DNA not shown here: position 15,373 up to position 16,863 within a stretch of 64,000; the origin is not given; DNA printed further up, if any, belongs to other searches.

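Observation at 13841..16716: Receptor-like kinase (signal peptide, ectodomain, TM, TKL kinase) split by an assembly gap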

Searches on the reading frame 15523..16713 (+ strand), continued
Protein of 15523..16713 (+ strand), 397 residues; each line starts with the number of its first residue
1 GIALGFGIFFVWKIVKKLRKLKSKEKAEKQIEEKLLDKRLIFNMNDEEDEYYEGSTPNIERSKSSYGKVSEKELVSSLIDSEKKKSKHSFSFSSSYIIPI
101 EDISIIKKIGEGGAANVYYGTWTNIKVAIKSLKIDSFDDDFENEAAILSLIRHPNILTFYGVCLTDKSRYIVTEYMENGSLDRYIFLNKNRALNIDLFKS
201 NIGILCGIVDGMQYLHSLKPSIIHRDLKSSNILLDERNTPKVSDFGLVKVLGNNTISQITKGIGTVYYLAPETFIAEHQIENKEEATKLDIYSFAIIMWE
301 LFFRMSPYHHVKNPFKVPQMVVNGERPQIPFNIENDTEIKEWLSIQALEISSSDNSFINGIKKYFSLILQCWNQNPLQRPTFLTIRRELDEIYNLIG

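Call 15: search_protein_families(library=pfam, proteins=[P0010, P0003, P0002, P0011, P0007], max_evalue=1)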
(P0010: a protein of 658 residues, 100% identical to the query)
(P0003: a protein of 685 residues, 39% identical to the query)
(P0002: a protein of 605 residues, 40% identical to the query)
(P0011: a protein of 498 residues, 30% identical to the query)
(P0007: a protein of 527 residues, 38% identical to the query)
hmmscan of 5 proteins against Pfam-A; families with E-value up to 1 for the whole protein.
P0010 (658 aa): 2 families
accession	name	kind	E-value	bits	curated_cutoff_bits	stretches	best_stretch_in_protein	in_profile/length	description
PF02415.23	Chlam_PMP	-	0.069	13.9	20.6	1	277-294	1-18/19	Chlamydia polymorphic membrane protein (Chlamydia_PMP) repeat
PF06305.16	LapA_dom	-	0.11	12.9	28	1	563-603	24-63/64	Lipopolysaccharide assembly protein A domain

P0003 (685 aa): 9 families
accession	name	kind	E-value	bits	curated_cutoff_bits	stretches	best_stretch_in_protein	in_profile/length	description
PF00069.31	Pkinase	-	6.7e-52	176.9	31.7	1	359-643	3-258/263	Protein kinase domain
PF07714.23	PK_Tyr_Ser-Thr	-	1.7e-50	172.2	23.1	1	358-645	2-257/258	Protein tyrosine and serine/threonine kinase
PF17667.7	Pkinase_fungal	-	2.4e-06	27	24.1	1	437-543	268-379/387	Fungal protein kinase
PF12330.14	Haspin_kinase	-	0.00077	19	25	1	333-510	80-261/364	Haspin like kinase domain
PF03109.22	ABC1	-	0.00084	19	22.9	1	391-508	116-220/244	ABC1 atypical kinase-like domain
PF11044.13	TMEMspv1-c74-12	-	0.0031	18.1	25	1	271-307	9-45/49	Plectrovirus spv1-c74 ORF 12 transmembrane protein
PF21231.2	GH141_M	-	0.03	14.6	27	1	335-392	38-95/156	GH141 insertion domain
PF02415.23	Chlam_PMP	-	0.035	14.8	20.6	1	37-52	2-18/19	Chlamydia polymorphic membrane protein (Chlamydia_PMP) repeat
PF09335.16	VTT_dom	-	0.07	14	33.9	1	257-325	15-85/123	VTT domain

P0002 (605 aa): 9 families
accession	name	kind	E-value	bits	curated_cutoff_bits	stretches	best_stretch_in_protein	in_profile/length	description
PF07714.23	PK_Tyr_Ser-Thr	-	3.2e-46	158.2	23.1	1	282-594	2-258/258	Protein tyrosine and serine/threonine kinase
PF00069.31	Pkinase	-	3.7e-42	145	31.7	1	283-591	3-258/263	Protein kinase domain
PF17667.7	Pkinase_fungal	-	0.0013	18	24.1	1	364-455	270-367/387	Fungal protein kinase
PF03109.22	ABC1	-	0.01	15.5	22.9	1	348-434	143-222/244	ABC1 atypical kinase-like domain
PF09335.16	VTT_dom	-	0.014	16.3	33.9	1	184-231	11-65/123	VTT domain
PF01636.29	APH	-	0.017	15.3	23.2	1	396-424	166-195/239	Phosphotransferase enzyme family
PF06305.16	LapA_dom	-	0.028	14.8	28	1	191-231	24-62/64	Lipopolysaccharide assembly protein A domain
PF12330.14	Haspin_kinase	-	0.033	13.6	25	1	402-432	229-257/364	Haspin like kinase domain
PF02415.23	Chlam_PMP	-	0.058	14.1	20.6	0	73-87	3-17/19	Chlamydia polymorphic membrane protein (Chlamydia_PMP) repeat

P0011 (498 aa): 2 families
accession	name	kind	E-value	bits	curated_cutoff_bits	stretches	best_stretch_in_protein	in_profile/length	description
PF07714.23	PK_Tyr_Ser-Thr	-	3.8e-34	118.6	23.1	3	250-365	2-120/258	Protein tyrosine and serine/threonine kinase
PF00069.31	Pkinase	-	1.2e-26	94.2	31.7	2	251-366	3-117/263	Protein kinase domain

P0007 (527 aa): 4 families
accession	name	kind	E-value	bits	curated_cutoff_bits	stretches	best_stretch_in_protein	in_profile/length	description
PF00069.31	Pkinase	-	3.1e-48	164.9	31.7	1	235-517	3-258/263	Protein kinase domain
PF07714.23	PK_Tyr_Ser-Thr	-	2.8e-45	155.1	23.1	1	233-519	1-257/258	Protein tyrosine and serine/threonine kinase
PF01636.29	APH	-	0.0067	16.7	23.2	1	343-378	156-198/239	Phosphotransferase enzyme family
PF19974.5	TCAD9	-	0.06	12.9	40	1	352-374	299-321/429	Ternary complex associated domain 9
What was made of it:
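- On Pmp-type repeat / right-handed beta-helix ectodomain: P0010 scores 13.9 bits against a cut-off of 20.6 (call 15).
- P0010 itself scores below the Pfam Chlam_PMP cut-off (13.9 bits, call 15).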

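Call 16: list_cluster_members(proteins=[P0010, P0001, P0003])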
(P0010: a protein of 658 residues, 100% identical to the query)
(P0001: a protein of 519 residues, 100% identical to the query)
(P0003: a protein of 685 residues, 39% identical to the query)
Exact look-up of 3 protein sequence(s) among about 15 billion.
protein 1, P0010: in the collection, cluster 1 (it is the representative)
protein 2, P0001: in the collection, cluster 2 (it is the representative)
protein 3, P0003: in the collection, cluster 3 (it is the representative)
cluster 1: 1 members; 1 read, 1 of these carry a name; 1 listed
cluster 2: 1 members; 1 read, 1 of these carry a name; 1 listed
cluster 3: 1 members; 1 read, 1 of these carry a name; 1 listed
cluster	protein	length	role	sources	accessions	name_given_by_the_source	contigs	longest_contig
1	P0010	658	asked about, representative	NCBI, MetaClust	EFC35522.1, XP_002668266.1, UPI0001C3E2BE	predicted protein, partial [Naegleria gruberi] | status=active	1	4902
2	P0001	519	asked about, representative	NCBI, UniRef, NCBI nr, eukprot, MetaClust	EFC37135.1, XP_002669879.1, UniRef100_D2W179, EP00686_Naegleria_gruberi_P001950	predicted protein [Naegleria gruberi] | Predicted protein n=1 Tax=Naegleria gruberi TaxID=5762 RepID=D2W179_NAEGR | uncharacterized protein NAEGRDRAFT_75121 [Naegleria gruberi]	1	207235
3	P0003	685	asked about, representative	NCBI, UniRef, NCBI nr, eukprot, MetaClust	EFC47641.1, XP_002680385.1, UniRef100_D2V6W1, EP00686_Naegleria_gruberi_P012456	predicted protein [Naegleria gruberi] | non-specific serine/threonine protein kinase n=1 Tax=Naegleria gruberi TaxID=5762 ... | uncharacterized protein NAEGRDRAFT_64576 [Naegleria gruberi]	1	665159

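Call 26: find_encoding_contigs(protein=P0003, flank=6000, max_places=3)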
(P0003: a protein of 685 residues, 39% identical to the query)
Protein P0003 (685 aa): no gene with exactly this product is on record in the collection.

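Call 27: find_encoding_contigs(protein=P0002, flank=6000, max_places=3)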
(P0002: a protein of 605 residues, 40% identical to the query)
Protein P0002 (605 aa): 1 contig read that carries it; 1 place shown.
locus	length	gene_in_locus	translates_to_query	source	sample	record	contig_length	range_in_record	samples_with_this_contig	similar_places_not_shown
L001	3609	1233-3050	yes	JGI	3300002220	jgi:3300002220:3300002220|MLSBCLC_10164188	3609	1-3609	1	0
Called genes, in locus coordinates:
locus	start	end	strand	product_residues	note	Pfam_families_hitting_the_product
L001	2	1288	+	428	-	?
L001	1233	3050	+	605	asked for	PF00069:Pkinase, PF07714:PK_Tyr_Ser-Thr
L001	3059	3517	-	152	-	-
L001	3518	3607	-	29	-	?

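Call 32: search_solved_structures(query=window:15523-16713:+, max_evalue=1e-20)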
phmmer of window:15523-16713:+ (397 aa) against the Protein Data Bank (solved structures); distinct sequences matched with E-value up to 1e-20: 592 (the best 60 are shown).
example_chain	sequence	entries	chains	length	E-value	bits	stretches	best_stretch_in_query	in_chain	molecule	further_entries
4csv_A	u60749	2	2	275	1.3e-36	129.8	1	96-326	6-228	SRC-ABL TYROSINE KINASE ANCESTOR | TYROSINE KINASE AS - A COMMON ANCESTOR OF SRC AND ABL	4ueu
3ppz_A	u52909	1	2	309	1.6e-36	129.5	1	98-334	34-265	Serine/threonine-protein kinase CTR1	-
3p86_A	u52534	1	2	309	8.1e-36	127.2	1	98-334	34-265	Serine/threonine-protein kinase CTR1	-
9p9u_A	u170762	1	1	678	2.8e-34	122.2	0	73-330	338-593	Epidermal growth factor receptor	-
5ng0_A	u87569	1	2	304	5.9e-33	117.8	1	101-329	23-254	Receptor-interacting serine/threonine-protein kinase 2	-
6ul8_A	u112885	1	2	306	9.4e-33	117.1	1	101-329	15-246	Receptor-interacting serine/threonine-protein kinase 2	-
4c8b_A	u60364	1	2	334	9.6e-33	117.1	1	97-330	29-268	RECEPTOR-INTERACTING SERINE/THREONINE-PROTEIN KINASE 2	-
5w5j_A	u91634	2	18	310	1.4e-32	116.6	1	101-330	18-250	Receptor-interacting serine/threonine-protein kinase 2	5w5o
6hmx_A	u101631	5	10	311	1.4e-32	116.6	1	101-330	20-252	Receptor-interacting serine/threonine-protein kinase 2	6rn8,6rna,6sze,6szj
8x2o_A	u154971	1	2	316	1.5e-32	116.5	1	101-330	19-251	Receptor-interacting serine/threonine-protein kinase 2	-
6es0_A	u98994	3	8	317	1.5e-32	116.4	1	101-330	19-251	Receptor-interacting serine/threonine-protein kinase 2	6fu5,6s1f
8aza_A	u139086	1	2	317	1.5e-32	116.4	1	101-330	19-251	Receptor-interacting serine/threonine-protein kinase 2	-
9f3v_A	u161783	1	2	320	1.6e-32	116.4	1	101-330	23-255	Receptor-interacting serine/threonine-protein kinase 2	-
5ar2_A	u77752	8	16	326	1.7e-32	116.3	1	101-329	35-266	RECEPTOR-INTERACTING SERINE/THREONINE-PROTEIN KINASE 2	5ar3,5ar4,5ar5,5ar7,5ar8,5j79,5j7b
5ng3_D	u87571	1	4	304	3e-32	115.5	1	102-329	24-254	Receptor-interacting serine/threonine-protein kinase 2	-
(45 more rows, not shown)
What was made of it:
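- On TKL (tyrosine-kinase-like) group: PDB relatives are CTR1, RIPK2, TNNI3K and RAF at E = 1e-36 to 1e-30, interleaved with Src/Abl/CSK/ITK (call 32).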

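Call 52: predict_structure(alignment_id=A1)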
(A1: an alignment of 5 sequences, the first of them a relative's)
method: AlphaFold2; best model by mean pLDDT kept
length: 658 residues; sequences in the alignment: 5
mean_pLDDT: 45.6   pTM: 0.39
mean pLDDT of the five models: 45.6, 45.2, 45.0, 43.5, 43.2
residues with pLDDT >= 90: 0; 70-90: 31; 50-70: 236; < 50: 391
segments of 3 or more residues with pLDDT < 50: 1-54, 62-71, 75-80, 131-144, 157-169, 178-219, 232-264, 295-328, 335-341, 366-373, 385-388, 393-429, 445-479, 491-496, 503-514, 534-536, 548-553, 603-658
pLDDT, mean of each block of 10 residues (from residue 1): 29 26 29 26 37 53 46 45 60 55 67 60 63 39 51 50 47 48 28 30 32 47 57 31 20 25 50 61 57 44 27 26 44 46 58 60 51 54 50 35 25 29 44 63 45 38 39 46 55 48 42 51 67 54 61 59 78 76 70 60 42 28 28 30 34 31
secondary structure, 60 per line:
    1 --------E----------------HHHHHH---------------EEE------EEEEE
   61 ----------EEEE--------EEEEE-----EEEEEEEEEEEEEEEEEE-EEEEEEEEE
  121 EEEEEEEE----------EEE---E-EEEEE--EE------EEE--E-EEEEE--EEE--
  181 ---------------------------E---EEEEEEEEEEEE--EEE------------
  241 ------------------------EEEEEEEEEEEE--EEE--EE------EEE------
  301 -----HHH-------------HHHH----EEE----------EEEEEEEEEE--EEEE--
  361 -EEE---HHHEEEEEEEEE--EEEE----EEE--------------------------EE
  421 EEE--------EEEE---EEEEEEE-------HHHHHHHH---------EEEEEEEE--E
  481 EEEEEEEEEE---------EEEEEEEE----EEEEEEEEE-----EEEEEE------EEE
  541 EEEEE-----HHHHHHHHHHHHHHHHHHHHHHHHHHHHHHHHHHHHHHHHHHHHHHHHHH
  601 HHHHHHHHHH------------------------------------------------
elements in order (helices of 4 or more, strands of 3 or more residues): H26-31 E47-49 E56-60 E71-74 E83-87 E93-110 E112-128 E139-141 E147-151 E162-164 E169-173 E176-178 E212-223 E226-228 E265-276 E279-281 E292-294 H322-325 E330-332 E343-352 E355-358 E362-364 E371-379 E382-385 E390-392 E419-423 E432-435 E439-445 H453-460 E470-477 E480-490 E500-507 E512-520 E526-531 E538-545 H551-610
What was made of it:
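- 15523..15558 (+): C-terminal 12 residues (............) of the 27-residue transmembrane helix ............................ AlphaFold2 predicts a helix over aa 551-610 with block pLDDT up to 78 (call 52).
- On Pmp-type repeat / right-handed beta-helix ectodomain: The AlphaFold2 model is all-beta but has mean pLDDT 45.6 (call 52).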

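Call 56: fold_search(model_id=the predicted structure, library=pdb)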
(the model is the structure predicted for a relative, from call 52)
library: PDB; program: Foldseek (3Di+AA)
matches with E <= 10: 526; with E <= 0.001: 0
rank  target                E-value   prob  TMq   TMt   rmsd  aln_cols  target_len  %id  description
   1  4pbw_A                8.2e-02  0.41  0.12  0.24  12.5       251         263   10  Crystal structure of chicken receptor protein tyrosine phosphatase sigma in complex with TrkC (released 2014-11-12)
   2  6qps_B                1.1e-01  0.18  0.16  0.21  13.6       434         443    9  Structural characterization of a mannuronic acid specific polysaccharide family 6 lyase enzyme from human gut microbio (released 2019-09-25)
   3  7b8b_A                1.1e-01  0.38  0.18  0.27  12.5       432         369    9  ADPG2 - ENDOPOLYGALACTURONASE FROM ARABIDOPSIS THALIANA (released 2022-06-22)
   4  4pbw_B                1.6e-01  0.30  0.12  0.24  12.4       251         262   10  Crystal structure of chicken receptor protein tyrosine phosphatase sigma in complex with TrkC (released 2014-11-12)
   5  4k73                  2.4e-01  0.96  0.12  0.30   7.4       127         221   12  X-ray crystal structure of an L,D-transpeptidase from Mycobacterium tuberculosis H37Rv (released 2013-06-12)
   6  6a69_B                2.4e-01  0.54  0.09  0.32  11.4       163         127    9  Cryo-EM structure of a P-type ATPase (released 2018-09-19)
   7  6d51                  2.5e-01  0.96  0.12  0.29   7.4       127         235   13  Crystal structure of L,D-transpeptidase 3 from Mycobacterium tuberculosis in complex with a faropenem-derived adduct (released 2019-02-27)
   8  4liq_E                2.6e-01  0.41  0.09  0.12  13.6       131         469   12  Structure of the extracellular domain of human CSF-1 receptor in complex with the Fab fragment of RG7155 (released 2014-06-18)
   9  6gvr_A                2.8e-01  0.11  0.16  0.18  19.1       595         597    8  TAILSPIKE PROTEIN MUTANT E372Q (DELTA N471/S472) OF E. COLI BACTERIOPHAGE HK620 IN COMPLEX WITH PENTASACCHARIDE (released 2018-07-11)
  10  7daa_A                2.9e-01  0.63  0.08  0.41   7.7       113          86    6  Crystal structure of basigin complexed with anti-basigin Fab fragment (released 2021-10-20)
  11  4uic                  3.0e-01  0.35  0.08  0.07  12.3       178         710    9  Crystal structure of the S-layer protein rSbsC(31-844) (released 2016-04-13)
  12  2v6h                  3.2e-01  0.54  0.09  0.39   9.4       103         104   11  Crystal structure of the C1 domain of cardiac myosin binding protein-C (released 2008-07-22)
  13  5gai_0                3.2e-01  0.11  0.16  0.16  17.6       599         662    9  Probabilistic Structural Models of Mature P22 Bacteriophage Portal, Hub, and Tailspike proteins (released 2016-02-17)
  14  6qps_A                3.2e-01  0.08  0.14  0.18  14.8       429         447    9  Structural characterization of a mannuronic acid specific polysaccharide family 6 lyase enzyme from human gut microbio (released 2019-09-25)
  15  6q2s_E                3.5e-01  0.69  0.11  0.12   8.3       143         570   12  Cryo-EM structure of RET/GFRa3/ARTN extracellular complex. The 3D refinement was applied with C2 symmetry. (released 2019-10-02)
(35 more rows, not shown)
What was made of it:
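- On Pmp-type repeat / right-handed beta-helix ectodomain: Some beta-helix enzymes and tailspikes appear among the weak hits (call 56).
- The AlphaFold2 model of P0010 is poor (mean pLDDT 45.6, call 52), and Foldseek found nothing significant (best E = 0.08, call 56).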

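Call 58: find_encoding_contigs(protein=P0016, flank=10000, max_places=3)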
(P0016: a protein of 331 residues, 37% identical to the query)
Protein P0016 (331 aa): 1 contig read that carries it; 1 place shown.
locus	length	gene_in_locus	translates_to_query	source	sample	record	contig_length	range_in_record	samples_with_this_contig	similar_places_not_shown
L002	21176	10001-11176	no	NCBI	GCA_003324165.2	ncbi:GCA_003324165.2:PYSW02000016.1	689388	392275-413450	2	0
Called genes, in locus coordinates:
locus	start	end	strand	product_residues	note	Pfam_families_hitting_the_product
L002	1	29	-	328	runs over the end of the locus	-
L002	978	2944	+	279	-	-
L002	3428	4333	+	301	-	PF01595:CNNM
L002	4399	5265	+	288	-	PF00571:CBS (faint), PF25562:CNBH_CNNM2_C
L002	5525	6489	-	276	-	PF03372:Exo_endo_phos, PF22669:Exo_endo_phos2 (weak)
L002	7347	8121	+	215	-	-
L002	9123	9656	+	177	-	-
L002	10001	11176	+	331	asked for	PF17667:Pkinase_fungal (faint), PF00069:Pkinase, PF07714:PK_Tyr_Ser-Thr, PF03109:ABC1 (weak)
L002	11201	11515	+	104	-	-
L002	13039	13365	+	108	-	PF00226:DnaJ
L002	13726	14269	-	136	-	-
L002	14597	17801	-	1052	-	PF02204:VPS9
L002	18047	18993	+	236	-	-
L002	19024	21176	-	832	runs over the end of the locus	PF18151:DUF5601, PF02204:VPS9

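Call 60: find_encoding_contigs(protein=P0011, flank=10000, max_places=2)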
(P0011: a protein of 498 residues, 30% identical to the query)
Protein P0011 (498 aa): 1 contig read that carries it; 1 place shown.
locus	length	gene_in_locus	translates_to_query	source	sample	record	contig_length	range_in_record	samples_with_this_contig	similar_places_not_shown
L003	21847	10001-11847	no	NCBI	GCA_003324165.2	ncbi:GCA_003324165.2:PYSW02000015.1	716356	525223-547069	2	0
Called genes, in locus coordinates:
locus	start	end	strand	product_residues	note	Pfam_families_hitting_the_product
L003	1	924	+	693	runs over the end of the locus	PF00615:RGS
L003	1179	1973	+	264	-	-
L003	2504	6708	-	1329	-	PF00069:Pkinase, PF07714:PK_Tyr_Ser-Thr, PF17667:Pkinase_fungal (weak)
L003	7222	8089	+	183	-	PF05241:EBP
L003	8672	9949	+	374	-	PF02415:Chlam_PMP (faint), PF13229:Beta_helix (weak)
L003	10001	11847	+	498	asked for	PF00069:Pkinase, PF07714:PK_Tyr_Ser-Thr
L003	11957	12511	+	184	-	-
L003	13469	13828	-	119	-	PF01814:Hemerythrin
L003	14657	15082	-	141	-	-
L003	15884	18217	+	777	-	PF12937:F-box-like (weak)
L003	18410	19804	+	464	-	PF00643:zf-B_box, PF00622:SPRY (weak)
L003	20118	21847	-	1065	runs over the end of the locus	-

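Call 61: find_encoding_contigs(protein=P0008, flank=10000, max_places=2)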
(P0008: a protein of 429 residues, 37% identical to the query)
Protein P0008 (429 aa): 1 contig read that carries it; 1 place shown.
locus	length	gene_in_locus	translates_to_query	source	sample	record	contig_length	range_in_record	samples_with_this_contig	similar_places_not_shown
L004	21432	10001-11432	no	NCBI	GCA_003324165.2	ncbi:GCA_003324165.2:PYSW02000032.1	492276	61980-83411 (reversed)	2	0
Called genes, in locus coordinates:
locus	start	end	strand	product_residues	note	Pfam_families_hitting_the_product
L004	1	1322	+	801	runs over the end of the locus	PF00643:zf-B_box, PF08450:SGL (faint), PF01436:NHL (faint), PF13570:Beta-prop_ACSF4 (weak)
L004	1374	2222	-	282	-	-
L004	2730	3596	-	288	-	-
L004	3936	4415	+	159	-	PF01157:Ribosomal_L21e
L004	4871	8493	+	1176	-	-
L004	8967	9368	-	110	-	-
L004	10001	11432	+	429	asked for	PF00069:Pkinase, PF07714:PK_Tyr_Ser-Thr, PF03109:ABC1 (weak), PF00069:Pkinase (weak)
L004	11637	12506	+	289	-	PF10275:Peptidase_C65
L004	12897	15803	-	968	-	-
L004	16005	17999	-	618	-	-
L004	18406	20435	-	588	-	PF00071:Ras, PF00651:BTB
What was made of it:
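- Tried and rejected: None was found (calls 58, 60, 61), so no positional orthologue was identified.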

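Call 68: search_protein_families(library=pfam, proteins=[L003:9383-9946:+, L003:8471-9241:+, L001:2-1285:+, L002:9084-9653:+], max_evalue=0.1)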
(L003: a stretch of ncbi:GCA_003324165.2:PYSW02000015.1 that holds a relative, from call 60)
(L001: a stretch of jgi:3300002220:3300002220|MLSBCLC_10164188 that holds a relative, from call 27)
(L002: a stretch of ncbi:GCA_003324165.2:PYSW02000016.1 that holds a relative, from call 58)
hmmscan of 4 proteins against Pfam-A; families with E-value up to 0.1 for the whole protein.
L003:9383-9946:+ (188 aa): 2 families
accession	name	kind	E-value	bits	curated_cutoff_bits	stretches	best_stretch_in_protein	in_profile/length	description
PF02415.23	Chlam_PMP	-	7.1e-17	60.1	20.6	3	157-173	2-18/19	Chlamydia polymorphic membrane protein (Chlamydia_PMP) repeat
PF13229.12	Beta_helix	-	5.4e-07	29.8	25.9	1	11-142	12-115/158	Right handed beta helix region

L003:8471-9241:+ (257 aa): 0 families

L001:2-1285:+ (428 aa): 1 family
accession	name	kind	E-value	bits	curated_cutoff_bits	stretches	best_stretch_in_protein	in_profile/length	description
PF02415.23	Chlam_PMP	-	0.00054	20.4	20.6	0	362-375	4-17/19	Chlamydia polymorphic membrane protein (Chlamydia_PMP) repeat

L002:9084-9653:+ (190 aa): 1 family
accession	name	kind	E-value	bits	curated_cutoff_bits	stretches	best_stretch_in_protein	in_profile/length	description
PF02415.23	Chlam_PMP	-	0.00068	20.1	20.6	1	41-57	2-18/19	Chlamydia polymorphic membrane protein (Chlamydia_PMP) repeat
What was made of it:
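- On Pmp-type repeat / right-handed beta-helix ectodomain: The feature is met for the paralogue L003 (60.1 and 29.8 bits, call 68).
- The L003 ectodomain passes Pfam Chlam_PMP (60.1 bits against a cut-off of 20.6) and Beta_helix (29.8 against 25.9): call 68.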
